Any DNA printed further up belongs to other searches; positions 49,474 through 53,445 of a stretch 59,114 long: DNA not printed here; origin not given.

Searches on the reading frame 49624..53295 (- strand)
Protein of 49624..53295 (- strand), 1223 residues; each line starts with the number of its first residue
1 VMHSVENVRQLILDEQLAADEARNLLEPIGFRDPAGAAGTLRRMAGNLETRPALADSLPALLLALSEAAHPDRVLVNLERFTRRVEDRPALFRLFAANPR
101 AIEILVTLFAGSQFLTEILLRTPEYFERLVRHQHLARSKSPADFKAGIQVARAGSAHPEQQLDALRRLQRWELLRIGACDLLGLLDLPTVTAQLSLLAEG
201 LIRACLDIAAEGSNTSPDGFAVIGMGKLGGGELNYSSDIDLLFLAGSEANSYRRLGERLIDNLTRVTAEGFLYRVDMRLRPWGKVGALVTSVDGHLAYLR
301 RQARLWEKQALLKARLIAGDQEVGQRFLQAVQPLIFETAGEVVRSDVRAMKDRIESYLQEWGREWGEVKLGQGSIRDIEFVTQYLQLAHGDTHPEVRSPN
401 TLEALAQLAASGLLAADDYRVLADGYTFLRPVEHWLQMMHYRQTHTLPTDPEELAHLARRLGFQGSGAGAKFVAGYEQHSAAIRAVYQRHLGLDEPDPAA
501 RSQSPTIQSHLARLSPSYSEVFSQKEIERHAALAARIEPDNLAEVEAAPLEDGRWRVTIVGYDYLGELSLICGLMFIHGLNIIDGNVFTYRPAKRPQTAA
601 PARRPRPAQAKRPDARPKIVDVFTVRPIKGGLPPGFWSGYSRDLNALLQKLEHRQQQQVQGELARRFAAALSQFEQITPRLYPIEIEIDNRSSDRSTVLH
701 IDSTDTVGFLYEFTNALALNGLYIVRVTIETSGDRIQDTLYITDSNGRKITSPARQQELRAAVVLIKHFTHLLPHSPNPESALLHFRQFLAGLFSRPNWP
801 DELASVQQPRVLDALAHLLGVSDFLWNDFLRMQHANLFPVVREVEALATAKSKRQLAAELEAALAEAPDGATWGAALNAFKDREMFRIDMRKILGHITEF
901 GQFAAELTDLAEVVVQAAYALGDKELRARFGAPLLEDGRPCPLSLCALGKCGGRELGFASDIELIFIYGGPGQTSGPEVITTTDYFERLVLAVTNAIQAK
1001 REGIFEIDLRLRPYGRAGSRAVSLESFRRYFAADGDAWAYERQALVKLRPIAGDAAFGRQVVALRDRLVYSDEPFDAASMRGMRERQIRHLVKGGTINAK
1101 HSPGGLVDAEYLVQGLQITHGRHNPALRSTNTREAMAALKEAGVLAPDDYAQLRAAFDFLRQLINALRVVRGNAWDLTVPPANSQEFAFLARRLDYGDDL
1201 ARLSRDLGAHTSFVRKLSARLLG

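Call 65: search_protein_families(library=pfam, proteins=[window:49624-53295:-], max_evalue=0.0001)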
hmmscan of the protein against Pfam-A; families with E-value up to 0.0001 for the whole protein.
window:49624-53295:- (1223 aa): 4 families
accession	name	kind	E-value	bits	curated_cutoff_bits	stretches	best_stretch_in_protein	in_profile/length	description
PF03710.21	GlnE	-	2e-102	342.4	24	2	104-329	3-251/252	Glutamate-ammonia ligase adenylyltransferase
PF08335.16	GlnD_UR_UTase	-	1.7e-41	141.9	21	2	350-488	3-138/141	GlnD PII-uridylyltransferase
PF10335.14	DUF294_C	-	1.3e-08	35.2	22.5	0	1127-1163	59-95/145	Putative nucleotidyltransferase substrate binding domain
PF24931.1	ACT_ACR9_3rd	-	5.9e-05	23.5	27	0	686-761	2-78/98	ACR9-like, ACT-like domain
